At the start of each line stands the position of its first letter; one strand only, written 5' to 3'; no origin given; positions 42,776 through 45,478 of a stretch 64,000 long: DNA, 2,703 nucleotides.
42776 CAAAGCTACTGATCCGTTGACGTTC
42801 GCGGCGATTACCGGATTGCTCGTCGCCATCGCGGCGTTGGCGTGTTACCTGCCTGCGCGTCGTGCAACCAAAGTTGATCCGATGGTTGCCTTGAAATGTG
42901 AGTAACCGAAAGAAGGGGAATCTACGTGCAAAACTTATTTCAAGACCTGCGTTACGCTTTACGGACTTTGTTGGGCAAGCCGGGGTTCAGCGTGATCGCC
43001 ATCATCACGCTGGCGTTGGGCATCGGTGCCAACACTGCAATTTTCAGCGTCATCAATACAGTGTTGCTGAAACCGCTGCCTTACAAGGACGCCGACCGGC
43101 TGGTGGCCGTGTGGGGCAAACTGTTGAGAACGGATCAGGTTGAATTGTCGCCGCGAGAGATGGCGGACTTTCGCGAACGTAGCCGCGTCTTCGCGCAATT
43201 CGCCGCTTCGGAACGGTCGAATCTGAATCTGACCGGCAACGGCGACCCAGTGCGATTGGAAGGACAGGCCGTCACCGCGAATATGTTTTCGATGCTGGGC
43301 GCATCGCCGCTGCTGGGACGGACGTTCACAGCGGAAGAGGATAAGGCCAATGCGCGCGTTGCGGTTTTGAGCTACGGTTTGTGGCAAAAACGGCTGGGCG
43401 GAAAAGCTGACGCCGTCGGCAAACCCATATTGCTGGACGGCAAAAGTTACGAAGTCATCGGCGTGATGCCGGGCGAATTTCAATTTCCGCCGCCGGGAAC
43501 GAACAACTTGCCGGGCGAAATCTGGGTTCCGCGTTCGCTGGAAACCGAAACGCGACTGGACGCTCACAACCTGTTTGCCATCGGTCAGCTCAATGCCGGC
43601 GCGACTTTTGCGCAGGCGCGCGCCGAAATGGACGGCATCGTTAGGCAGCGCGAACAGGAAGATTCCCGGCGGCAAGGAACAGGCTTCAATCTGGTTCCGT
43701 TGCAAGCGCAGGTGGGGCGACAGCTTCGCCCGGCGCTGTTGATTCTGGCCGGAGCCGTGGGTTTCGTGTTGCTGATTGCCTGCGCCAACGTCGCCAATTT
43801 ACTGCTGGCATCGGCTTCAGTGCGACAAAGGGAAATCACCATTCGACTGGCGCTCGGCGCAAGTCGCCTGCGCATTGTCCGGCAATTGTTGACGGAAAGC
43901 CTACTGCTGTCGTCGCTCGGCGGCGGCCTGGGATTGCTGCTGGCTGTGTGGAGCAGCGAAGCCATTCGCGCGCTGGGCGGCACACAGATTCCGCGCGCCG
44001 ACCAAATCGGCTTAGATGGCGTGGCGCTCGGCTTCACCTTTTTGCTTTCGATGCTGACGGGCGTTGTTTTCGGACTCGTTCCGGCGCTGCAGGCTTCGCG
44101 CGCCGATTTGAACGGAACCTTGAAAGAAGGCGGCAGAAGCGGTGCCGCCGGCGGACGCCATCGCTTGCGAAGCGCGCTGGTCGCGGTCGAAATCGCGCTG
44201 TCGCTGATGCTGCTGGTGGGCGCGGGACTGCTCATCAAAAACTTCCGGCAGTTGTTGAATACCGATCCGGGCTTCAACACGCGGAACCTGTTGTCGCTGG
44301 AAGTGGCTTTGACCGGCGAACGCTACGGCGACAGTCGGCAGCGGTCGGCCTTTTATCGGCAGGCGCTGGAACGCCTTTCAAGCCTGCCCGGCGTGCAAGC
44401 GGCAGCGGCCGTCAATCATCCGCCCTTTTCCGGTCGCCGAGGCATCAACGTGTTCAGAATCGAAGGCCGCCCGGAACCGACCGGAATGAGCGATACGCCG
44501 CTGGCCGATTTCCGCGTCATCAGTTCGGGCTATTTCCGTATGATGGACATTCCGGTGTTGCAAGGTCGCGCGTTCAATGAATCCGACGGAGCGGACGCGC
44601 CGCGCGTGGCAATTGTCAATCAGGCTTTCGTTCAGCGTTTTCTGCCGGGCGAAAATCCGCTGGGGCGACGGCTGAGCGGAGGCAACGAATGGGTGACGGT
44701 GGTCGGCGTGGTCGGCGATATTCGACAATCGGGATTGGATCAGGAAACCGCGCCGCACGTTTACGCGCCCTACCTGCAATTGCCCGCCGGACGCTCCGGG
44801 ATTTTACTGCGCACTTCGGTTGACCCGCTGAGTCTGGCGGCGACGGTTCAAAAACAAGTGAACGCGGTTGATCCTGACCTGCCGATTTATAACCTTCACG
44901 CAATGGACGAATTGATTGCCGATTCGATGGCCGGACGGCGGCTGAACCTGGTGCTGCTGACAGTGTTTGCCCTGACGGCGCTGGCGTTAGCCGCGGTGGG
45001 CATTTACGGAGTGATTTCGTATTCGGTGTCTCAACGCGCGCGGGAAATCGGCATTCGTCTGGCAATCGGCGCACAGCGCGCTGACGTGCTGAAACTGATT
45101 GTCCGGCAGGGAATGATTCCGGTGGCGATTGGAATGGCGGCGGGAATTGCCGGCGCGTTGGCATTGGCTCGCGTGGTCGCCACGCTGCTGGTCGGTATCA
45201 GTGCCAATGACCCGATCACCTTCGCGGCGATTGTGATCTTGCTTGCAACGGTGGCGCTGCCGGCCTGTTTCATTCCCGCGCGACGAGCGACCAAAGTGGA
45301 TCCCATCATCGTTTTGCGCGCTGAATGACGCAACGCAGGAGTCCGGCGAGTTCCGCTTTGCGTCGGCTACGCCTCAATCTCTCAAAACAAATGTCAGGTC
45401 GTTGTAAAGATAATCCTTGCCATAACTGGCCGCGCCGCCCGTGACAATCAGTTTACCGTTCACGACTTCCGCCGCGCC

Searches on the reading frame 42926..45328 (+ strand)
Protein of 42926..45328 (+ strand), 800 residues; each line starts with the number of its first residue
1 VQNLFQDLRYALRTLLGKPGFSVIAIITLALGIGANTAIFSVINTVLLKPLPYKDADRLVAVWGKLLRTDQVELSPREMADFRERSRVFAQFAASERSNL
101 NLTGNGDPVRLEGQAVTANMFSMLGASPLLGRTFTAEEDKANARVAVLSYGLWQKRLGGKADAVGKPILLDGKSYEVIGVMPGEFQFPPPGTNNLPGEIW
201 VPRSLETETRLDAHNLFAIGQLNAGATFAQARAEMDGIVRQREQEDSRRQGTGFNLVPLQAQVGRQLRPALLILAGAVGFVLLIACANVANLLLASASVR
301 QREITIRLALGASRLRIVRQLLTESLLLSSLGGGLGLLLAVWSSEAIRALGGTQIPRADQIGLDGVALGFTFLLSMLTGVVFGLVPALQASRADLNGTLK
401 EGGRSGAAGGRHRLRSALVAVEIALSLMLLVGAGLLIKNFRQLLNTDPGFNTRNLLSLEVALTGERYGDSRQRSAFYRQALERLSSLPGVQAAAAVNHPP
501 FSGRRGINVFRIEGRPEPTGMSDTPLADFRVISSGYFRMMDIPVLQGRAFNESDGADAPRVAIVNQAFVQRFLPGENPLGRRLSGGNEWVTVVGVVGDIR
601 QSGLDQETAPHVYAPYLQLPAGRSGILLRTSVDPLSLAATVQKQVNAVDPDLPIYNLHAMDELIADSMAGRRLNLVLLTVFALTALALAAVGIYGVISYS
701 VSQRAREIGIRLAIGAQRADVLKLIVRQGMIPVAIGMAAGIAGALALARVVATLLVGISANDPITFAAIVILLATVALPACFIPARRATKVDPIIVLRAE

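Call 55: search_protein_families(library=ncbifam, proteins=[window:42926-45328:+], max_evalue=1e-10)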
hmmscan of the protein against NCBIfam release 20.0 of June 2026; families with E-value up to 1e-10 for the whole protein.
window:42926-45328:+ (800 aa): 2 families
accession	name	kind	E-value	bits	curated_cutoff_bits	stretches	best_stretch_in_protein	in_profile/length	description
TIGR03434.1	ADOP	subfamily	2.2e-295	981.9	622.3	1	4-800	1-803/803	ADOP family duplicated permease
NF007826.0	PRK10535.1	equivalog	5.4e-43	147.2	966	2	98-394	354-640/648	macrolide ABC transporter ATP-binding protein/permease MacB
